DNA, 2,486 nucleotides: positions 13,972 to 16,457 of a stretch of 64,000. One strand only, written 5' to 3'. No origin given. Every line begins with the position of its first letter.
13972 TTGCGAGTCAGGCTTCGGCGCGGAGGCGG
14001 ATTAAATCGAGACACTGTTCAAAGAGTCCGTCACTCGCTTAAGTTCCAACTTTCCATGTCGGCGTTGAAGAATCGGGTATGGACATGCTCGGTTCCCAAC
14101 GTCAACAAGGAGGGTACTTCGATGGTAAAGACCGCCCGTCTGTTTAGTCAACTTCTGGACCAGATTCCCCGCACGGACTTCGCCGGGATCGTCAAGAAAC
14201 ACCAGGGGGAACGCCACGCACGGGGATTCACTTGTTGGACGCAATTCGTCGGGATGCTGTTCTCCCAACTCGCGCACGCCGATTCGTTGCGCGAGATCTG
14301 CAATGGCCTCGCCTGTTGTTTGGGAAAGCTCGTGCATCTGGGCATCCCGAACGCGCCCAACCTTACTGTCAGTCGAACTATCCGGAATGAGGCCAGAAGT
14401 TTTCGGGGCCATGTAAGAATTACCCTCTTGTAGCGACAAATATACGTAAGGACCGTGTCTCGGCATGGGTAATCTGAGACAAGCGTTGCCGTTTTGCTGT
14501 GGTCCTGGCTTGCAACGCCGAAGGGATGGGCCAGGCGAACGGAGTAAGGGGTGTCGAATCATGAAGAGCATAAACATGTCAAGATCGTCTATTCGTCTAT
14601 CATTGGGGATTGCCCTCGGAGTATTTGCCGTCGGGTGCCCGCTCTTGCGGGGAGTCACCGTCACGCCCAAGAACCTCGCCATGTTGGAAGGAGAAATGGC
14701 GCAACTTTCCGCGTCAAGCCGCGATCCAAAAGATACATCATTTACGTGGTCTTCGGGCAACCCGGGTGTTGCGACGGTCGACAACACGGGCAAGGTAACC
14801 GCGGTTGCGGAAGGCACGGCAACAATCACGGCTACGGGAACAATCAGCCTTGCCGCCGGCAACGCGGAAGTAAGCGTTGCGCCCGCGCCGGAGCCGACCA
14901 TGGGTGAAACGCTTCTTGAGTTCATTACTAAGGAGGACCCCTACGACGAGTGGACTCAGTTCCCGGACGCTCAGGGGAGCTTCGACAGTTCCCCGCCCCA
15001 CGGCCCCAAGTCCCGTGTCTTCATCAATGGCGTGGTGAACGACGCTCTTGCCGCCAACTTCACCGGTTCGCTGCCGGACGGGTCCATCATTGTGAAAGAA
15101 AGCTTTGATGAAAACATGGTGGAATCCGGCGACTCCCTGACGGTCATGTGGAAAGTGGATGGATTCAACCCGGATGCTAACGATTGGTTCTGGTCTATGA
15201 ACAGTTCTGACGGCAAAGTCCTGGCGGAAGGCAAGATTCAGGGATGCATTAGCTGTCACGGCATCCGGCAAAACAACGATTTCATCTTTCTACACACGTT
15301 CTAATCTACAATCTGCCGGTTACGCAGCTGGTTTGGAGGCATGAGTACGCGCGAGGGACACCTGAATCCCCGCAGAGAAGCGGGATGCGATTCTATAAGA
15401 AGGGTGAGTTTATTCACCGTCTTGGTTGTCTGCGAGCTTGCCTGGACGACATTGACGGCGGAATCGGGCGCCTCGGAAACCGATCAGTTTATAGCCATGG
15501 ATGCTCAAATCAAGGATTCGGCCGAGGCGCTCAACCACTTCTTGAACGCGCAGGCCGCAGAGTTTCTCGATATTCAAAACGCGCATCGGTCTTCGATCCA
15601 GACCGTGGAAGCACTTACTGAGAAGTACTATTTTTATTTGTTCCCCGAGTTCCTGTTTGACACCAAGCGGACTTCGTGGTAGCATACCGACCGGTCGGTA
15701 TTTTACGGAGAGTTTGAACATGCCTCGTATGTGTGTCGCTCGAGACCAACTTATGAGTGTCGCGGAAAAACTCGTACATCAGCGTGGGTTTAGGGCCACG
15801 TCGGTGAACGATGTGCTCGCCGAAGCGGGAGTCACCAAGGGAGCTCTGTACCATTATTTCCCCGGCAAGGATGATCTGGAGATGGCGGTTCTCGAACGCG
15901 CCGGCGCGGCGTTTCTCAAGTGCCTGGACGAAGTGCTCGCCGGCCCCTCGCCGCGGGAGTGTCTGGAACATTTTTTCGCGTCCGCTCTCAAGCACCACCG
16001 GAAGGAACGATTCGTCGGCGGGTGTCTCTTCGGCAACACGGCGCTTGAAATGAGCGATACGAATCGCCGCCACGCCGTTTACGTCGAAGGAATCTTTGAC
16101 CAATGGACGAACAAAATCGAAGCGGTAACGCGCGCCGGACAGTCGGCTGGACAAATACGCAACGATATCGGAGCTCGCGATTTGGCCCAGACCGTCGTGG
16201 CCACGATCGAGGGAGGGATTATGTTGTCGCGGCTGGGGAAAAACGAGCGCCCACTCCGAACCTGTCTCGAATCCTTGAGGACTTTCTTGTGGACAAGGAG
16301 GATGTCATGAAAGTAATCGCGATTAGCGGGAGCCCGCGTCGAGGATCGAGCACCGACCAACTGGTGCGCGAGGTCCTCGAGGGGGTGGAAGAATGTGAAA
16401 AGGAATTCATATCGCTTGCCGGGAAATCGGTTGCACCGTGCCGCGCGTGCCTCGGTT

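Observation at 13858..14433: Fragment of a paralog of the large FG-GAP/DUF4091 gene, truncated next to an IS4-family transposase remnant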

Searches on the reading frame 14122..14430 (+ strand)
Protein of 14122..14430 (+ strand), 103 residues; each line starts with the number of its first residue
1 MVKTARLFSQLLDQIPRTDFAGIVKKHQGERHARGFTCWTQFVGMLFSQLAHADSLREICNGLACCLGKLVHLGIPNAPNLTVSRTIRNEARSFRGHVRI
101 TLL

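Call 5: search_protein_families(library=pfam, proteins=[window:14122-14430:+], max_evalue=0.01)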
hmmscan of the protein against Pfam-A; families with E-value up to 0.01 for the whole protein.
window:14122-14430:+ (103 aa): 1 family
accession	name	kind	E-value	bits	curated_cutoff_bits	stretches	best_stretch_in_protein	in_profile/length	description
PF14294.11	DUF4372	-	5.6e-28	97.4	25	1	7-75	5-73/74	Domain of unknown function (DUF4372)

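Call 8: search_protein_families(library=ncbifam, proteins=[window:14122-14430:+], max_evalue=0.01)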
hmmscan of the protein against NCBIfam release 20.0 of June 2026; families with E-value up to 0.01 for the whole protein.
window:14122-14430:+ (103 aa): 1 family
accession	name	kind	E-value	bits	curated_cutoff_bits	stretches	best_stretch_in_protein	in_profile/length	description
NF033592.1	transpos_IS4_1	equivalog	1.3e-05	24.5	115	1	11-65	1-55/332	IS4 family transposase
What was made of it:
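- On IS4 family insertion sequence: The window stump scores 24.5 bits against a cut-off of 115, because only model positions 1-55 are present (call 8).
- Checked: ORF 14122-14433 hits Pfam DUF4372 at 97 bits, E 5.6e-28 (call 5), and the N-terminus of NCBIfam IS4-family model NF033592 (call 8).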

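Call 9: find_homologous_proteins(query=window:14122-14430:+, max_evalue=0.00001)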
Query window:14122-14430:+ (103 aa): 413 proteins with E <= 0.00001 among 436 candidates; the best 120 are listed.
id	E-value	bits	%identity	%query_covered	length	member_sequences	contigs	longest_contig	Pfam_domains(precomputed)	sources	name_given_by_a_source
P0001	1.0e-63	229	100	100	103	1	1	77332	PF14294.12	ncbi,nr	ncbi:MAG: DUF4372 domain-containing protein [Candidatus Hydrogenedentes bacterium]|nr:DUF4372 domain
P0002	1.4e-39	152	92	72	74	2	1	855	PF14294.12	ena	-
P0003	3.8e-36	141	72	88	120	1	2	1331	PF14294.12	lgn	-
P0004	6.5e-36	140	70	90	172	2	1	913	PF14294.12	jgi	jgi:hypothetical protein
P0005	1.9e-35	139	69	88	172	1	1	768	PF14294.12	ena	-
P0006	5.7e-35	137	76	77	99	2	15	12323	PF14294.12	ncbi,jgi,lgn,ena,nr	ncbi:hypothetical protein CO151_10345 [bacterium CG_4_9_14_3_um_filter_65_15]|nr:MAG: hypothetical p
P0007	8.9e-35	137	61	100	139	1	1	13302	PF14294.12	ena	-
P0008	9.5e-35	136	64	99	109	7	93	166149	PF14294.12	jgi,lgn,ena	jgi:hypothetical protein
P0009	9.6e-35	136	68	88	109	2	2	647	PF14294.12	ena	-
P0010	1.0e-34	136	68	85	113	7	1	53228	PF14294.12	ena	-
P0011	1.8e-34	136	66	93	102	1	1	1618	PF14294.12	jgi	jgi:hypothetical protein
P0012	1.9e-34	135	67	88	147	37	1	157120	PF14294.12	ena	-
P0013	2.1e-34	135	67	88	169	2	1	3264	PF14294.12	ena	-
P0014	2.7e-34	135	80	73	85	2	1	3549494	PF14294.12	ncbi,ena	-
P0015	2.7e-34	135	67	88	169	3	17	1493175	PF14294.12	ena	-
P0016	3.0e-34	135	67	88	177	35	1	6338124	PF14294.12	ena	-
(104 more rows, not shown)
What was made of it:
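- Tried and rejected: The 120 best hits of the word-seeded protein search were all 177 aa or shorter (call 9), which looked like a small-protein family.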

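Call 11: find_encoding_contigs(protein=P0002, flank=3000, max_places=4)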
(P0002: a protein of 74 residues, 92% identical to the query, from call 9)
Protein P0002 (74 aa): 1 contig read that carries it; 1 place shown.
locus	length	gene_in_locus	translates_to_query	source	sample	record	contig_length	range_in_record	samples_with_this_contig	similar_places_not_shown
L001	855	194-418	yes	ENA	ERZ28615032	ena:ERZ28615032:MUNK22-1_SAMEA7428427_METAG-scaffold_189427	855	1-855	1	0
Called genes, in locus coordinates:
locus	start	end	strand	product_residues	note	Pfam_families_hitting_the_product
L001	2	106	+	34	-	?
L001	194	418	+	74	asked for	PF14294:DUF4372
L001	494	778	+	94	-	PF01527:HTH_Tnp_1, PF13384:HTH_23 (weak), PF13518:HTH_28 (weak)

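Call 12: find_encoding_contigs(protein=P0016, flank=4000, max_places=4)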
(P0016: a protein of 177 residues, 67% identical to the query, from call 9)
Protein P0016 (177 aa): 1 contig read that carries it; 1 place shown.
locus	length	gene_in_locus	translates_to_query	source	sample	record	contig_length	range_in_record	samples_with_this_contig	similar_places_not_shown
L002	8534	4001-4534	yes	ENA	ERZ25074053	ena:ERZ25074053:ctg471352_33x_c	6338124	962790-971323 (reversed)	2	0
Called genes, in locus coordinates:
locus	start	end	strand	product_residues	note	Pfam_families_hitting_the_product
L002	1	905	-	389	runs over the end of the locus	PF03797:Autotransporter (faint)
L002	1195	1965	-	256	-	PF01695:IstB_IS21, PF00308:Bac_DnaA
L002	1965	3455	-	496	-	PF22483:Mu-transpos_C_2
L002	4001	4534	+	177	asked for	PF14294:DUF4372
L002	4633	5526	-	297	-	PF13276:HTH_21, PF00665:rve (weak), PF13683:rve_3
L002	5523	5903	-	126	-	PF13518:HTH_28 (weak)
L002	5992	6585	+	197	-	PF01609:DDE_Tnp_1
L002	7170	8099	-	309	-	-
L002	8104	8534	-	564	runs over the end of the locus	PF04851:ResIII (weak), PF00176:SNF2-rel_dom, PF00271:Helicase_C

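Call 15: find_encoding_contigs(protein=P0008, flank=3000, max_places=6)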
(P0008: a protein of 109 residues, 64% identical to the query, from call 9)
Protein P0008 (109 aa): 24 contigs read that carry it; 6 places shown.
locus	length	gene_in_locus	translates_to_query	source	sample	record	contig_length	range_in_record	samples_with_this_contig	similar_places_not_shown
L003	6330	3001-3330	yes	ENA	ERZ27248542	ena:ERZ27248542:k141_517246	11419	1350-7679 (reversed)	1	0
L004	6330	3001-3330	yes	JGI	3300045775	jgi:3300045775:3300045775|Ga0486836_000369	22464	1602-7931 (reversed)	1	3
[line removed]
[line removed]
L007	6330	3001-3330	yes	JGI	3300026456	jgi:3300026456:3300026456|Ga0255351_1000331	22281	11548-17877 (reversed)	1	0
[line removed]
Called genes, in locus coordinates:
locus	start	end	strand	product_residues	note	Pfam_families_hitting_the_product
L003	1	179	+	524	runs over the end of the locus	PF13231:PMT_2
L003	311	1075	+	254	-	PF00702:Hydrolase, PF12710:HAD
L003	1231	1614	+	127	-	PF00293:NUDIX, PF14815:NUDIX_4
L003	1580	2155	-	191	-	PF08020:DUF1706, PF11716:MDMPI_N (weak), PF12867:DinB_2 (weak)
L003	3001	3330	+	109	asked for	PF14294:DUF4372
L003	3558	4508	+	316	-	-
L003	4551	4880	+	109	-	-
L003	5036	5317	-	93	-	PF01381:HTH_3, PF13560:HTH_31 (weak)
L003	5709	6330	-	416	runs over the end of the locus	PF01566:Nramp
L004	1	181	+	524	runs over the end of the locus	PF13231:PMT_2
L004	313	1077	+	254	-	PF00702:Hydrolase, PF12710:HAD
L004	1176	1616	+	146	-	PF00293:NUDIX, PF14815:NUDIX_4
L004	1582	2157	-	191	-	PF08020:DUF1706, PF11716:MDMPI_N (weak), PF12867:DinB_2 (weak)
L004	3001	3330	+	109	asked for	PF14294:DUF4372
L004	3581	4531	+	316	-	-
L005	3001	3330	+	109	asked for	PF14294:DUF4372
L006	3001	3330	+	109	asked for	PF14294:DUF4372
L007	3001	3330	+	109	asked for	PF14294:DUF4372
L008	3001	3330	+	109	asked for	PF14294:DUF4372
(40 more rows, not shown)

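Call 59: search_protein_representatives(protein=window:14122-14430:+)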
Query: 103 residues. Proteins with E-value up to 0.001 (for the whole library): 3718; up to 1e-10: 673; up to 1e-30: 10. The best 150 are listed.
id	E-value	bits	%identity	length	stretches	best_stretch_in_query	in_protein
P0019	1.7e-34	134.0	70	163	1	1-90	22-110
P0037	1.7e-33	130.8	70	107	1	1-81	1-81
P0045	2.8e-33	130.1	67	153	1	1-90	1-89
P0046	3.2e-33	129.9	72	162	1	1-82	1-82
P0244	2.9e-32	126.8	70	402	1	1-83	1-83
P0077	3.6e-32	126.5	69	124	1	1-83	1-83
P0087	7.0e-32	125.6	64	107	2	1-78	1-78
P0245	9.7e-32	125.2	69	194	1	1-83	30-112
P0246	2.2e-31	124.0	69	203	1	1-81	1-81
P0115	2.8e-31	123.7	69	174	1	1-83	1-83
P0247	1.1e-30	121.7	72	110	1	1-76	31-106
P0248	1.2e-30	121.7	70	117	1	1-82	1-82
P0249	2.2e-30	120.8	66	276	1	1-83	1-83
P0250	2.3e-30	120.7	66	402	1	1-83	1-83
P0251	3.2e-30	120.3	66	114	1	1-83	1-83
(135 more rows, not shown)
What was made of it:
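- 14368..14433 (+): Read-through tail of the truncated ORF (21 codons plus a stop at 14431-14433), not transposase-derived. 14367/14368 is the deletion junction. Nearly all representative hits end at query residue 81-83 (call 59).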

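Call 62: find_encoding_contigs(protein=P0001, flank=10000, max_places=2)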
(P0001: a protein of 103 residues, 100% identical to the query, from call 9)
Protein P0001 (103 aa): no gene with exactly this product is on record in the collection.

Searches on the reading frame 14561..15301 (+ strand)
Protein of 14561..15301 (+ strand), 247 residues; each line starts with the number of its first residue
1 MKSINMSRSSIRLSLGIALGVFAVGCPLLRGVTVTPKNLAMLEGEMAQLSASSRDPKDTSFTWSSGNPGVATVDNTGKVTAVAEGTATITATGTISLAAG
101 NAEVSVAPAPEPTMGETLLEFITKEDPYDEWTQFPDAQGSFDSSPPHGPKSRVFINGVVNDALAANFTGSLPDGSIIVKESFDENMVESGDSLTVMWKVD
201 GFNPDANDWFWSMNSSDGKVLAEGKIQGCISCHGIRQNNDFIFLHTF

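Call 5: search_protein_families(library=pfam, proteins=[window:14561-15301:+], max_evalue=0.01)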
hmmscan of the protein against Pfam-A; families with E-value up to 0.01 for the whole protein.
window:14561-15301:+ (247 aa): 4 families
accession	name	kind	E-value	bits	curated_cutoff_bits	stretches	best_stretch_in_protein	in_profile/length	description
PF02368.24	Big_2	-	3.5e-15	56.1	22.8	1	31-92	4-67/79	Bacterial Ig-like domain (group 2)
PF16694.10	Cytochrome_P460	-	7e-07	30.1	27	1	152-243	24-124/125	Cytochrome P460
PF22359.2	Big-like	-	5.3e-05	23.8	27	1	62-91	4-33/48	Bacterial Ig-like domain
PF20578.4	aBig_2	-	0.0026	18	27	1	50-98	26-74/89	Atrophied bacterial Ig domain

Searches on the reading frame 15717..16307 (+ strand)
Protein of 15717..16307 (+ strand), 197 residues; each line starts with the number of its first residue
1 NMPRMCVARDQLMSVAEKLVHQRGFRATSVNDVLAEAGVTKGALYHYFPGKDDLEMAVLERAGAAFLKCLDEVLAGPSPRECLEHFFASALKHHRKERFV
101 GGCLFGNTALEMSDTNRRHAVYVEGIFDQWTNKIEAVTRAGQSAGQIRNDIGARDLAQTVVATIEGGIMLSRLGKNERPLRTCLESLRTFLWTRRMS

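Call 58: search_protein_families(library=pfam, proteins=[window:15717-16307:+], max_evalue=0.001)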
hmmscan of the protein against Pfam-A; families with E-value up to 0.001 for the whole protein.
window:15717-16307:+ (197 aa): 3 families
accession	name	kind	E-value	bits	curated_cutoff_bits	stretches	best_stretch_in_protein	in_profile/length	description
PF16925.10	TetR_C_13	-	7.5e-20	71.8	27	1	83-184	5-106/109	Tetracyclin repressor-like, C-terminal domain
PF21993.1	TetR_C_13_2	-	4.4e-16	59.4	27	1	79-183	1-100/103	Transcriptional regulator LmrA/YxaF-like, C-terminal domain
PF00440.29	TetR_N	-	8.2e-16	58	24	1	12-54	1-43/47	Bacterial regulatory proteins, tetR family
